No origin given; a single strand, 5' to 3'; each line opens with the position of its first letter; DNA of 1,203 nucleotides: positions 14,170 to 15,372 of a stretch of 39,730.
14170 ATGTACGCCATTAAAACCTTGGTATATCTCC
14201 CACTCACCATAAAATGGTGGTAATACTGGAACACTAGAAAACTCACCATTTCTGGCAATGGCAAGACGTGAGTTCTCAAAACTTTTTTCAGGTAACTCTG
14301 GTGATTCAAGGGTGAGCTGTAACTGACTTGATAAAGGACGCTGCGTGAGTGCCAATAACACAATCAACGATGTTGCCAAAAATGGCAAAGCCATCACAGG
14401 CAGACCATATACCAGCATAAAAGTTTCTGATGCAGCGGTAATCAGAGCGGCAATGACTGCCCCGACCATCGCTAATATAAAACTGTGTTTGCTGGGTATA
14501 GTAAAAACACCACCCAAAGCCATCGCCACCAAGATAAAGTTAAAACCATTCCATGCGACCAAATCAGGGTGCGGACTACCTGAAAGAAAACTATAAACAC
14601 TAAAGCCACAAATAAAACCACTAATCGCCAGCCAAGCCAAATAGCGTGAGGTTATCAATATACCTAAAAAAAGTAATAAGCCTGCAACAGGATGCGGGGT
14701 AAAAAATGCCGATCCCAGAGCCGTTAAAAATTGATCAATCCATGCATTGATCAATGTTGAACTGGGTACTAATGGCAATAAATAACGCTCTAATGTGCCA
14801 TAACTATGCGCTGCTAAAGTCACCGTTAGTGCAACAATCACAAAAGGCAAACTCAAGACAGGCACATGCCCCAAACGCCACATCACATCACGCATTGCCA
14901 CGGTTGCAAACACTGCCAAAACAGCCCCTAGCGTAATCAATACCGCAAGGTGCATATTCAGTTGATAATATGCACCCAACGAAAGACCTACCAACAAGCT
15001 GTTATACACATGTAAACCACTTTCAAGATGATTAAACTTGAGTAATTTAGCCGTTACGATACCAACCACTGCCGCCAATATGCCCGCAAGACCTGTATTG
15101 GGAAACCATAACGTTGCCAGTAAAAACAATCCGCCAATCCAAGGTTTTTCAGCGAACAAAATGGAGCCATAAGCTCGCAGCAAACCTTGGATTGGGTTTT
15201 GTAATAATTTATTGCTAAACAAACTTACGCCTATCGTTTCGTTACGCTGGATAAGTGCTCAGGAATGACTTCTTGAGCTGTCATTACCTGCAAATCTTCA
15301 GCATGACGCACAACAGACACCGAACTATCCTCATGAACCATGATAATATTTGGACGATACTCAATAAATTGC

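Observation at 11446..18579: Unassigned six-gene operon: TetR::PqqD - ATP-grasp - PLP decarboxylase - urea-transporter::M23 - beta-barrel OMP - TPR protein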

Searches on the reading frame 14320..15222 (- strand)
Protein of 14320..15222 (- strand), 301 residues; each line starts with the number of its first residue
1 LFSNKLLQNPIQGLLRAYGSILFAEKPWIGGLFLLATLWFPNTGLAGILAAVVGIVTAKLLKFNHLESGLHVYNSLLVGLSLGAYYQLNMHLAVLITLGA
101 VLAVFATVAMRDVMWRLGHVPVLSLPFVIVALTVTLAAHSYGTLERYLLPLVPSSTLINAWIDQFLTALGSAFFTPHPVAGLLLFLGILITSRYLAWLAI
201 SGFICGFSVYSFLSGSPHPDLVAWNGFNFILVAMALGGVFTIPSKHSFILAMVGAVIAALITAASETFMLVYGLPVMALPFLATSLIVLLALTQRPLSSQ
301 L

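Call 61: search_solved_structures(query=window:14320-15222:-, max_evalue=1e-9, show_alignments=5)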
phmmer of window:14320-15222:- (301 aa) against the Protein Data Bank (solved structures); distinct sequences matched with E-value up to 1e-9: 7.
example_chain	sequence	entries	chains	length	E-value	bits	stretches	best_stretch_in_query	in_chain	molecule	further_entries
8blo_A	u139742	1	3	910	1.3e-20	77.3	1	14-297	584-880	Urea transporter 2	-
3k3f_A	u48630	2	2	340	6.2e-15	58.7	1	2-291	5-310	Urea transporter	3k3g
3me1_A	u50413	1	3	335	1.2e-14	57.8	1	6-291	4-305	Urea transporter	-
3m6e_A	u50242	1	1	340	2.9e-14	56.5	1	2-291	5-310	Putative urea transporter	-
4ezc_A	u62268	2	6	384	2.5e-12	50.1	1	12-296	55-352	Urea transporter 1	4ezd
8xd7_A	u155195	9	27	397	4.5e-11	46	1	14-297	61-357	Urea transporter 2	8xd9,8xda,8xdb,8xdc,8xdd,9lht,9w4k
8xde_A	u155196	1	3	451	2.6e-10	43.6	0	11-297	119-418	Urea transporter 2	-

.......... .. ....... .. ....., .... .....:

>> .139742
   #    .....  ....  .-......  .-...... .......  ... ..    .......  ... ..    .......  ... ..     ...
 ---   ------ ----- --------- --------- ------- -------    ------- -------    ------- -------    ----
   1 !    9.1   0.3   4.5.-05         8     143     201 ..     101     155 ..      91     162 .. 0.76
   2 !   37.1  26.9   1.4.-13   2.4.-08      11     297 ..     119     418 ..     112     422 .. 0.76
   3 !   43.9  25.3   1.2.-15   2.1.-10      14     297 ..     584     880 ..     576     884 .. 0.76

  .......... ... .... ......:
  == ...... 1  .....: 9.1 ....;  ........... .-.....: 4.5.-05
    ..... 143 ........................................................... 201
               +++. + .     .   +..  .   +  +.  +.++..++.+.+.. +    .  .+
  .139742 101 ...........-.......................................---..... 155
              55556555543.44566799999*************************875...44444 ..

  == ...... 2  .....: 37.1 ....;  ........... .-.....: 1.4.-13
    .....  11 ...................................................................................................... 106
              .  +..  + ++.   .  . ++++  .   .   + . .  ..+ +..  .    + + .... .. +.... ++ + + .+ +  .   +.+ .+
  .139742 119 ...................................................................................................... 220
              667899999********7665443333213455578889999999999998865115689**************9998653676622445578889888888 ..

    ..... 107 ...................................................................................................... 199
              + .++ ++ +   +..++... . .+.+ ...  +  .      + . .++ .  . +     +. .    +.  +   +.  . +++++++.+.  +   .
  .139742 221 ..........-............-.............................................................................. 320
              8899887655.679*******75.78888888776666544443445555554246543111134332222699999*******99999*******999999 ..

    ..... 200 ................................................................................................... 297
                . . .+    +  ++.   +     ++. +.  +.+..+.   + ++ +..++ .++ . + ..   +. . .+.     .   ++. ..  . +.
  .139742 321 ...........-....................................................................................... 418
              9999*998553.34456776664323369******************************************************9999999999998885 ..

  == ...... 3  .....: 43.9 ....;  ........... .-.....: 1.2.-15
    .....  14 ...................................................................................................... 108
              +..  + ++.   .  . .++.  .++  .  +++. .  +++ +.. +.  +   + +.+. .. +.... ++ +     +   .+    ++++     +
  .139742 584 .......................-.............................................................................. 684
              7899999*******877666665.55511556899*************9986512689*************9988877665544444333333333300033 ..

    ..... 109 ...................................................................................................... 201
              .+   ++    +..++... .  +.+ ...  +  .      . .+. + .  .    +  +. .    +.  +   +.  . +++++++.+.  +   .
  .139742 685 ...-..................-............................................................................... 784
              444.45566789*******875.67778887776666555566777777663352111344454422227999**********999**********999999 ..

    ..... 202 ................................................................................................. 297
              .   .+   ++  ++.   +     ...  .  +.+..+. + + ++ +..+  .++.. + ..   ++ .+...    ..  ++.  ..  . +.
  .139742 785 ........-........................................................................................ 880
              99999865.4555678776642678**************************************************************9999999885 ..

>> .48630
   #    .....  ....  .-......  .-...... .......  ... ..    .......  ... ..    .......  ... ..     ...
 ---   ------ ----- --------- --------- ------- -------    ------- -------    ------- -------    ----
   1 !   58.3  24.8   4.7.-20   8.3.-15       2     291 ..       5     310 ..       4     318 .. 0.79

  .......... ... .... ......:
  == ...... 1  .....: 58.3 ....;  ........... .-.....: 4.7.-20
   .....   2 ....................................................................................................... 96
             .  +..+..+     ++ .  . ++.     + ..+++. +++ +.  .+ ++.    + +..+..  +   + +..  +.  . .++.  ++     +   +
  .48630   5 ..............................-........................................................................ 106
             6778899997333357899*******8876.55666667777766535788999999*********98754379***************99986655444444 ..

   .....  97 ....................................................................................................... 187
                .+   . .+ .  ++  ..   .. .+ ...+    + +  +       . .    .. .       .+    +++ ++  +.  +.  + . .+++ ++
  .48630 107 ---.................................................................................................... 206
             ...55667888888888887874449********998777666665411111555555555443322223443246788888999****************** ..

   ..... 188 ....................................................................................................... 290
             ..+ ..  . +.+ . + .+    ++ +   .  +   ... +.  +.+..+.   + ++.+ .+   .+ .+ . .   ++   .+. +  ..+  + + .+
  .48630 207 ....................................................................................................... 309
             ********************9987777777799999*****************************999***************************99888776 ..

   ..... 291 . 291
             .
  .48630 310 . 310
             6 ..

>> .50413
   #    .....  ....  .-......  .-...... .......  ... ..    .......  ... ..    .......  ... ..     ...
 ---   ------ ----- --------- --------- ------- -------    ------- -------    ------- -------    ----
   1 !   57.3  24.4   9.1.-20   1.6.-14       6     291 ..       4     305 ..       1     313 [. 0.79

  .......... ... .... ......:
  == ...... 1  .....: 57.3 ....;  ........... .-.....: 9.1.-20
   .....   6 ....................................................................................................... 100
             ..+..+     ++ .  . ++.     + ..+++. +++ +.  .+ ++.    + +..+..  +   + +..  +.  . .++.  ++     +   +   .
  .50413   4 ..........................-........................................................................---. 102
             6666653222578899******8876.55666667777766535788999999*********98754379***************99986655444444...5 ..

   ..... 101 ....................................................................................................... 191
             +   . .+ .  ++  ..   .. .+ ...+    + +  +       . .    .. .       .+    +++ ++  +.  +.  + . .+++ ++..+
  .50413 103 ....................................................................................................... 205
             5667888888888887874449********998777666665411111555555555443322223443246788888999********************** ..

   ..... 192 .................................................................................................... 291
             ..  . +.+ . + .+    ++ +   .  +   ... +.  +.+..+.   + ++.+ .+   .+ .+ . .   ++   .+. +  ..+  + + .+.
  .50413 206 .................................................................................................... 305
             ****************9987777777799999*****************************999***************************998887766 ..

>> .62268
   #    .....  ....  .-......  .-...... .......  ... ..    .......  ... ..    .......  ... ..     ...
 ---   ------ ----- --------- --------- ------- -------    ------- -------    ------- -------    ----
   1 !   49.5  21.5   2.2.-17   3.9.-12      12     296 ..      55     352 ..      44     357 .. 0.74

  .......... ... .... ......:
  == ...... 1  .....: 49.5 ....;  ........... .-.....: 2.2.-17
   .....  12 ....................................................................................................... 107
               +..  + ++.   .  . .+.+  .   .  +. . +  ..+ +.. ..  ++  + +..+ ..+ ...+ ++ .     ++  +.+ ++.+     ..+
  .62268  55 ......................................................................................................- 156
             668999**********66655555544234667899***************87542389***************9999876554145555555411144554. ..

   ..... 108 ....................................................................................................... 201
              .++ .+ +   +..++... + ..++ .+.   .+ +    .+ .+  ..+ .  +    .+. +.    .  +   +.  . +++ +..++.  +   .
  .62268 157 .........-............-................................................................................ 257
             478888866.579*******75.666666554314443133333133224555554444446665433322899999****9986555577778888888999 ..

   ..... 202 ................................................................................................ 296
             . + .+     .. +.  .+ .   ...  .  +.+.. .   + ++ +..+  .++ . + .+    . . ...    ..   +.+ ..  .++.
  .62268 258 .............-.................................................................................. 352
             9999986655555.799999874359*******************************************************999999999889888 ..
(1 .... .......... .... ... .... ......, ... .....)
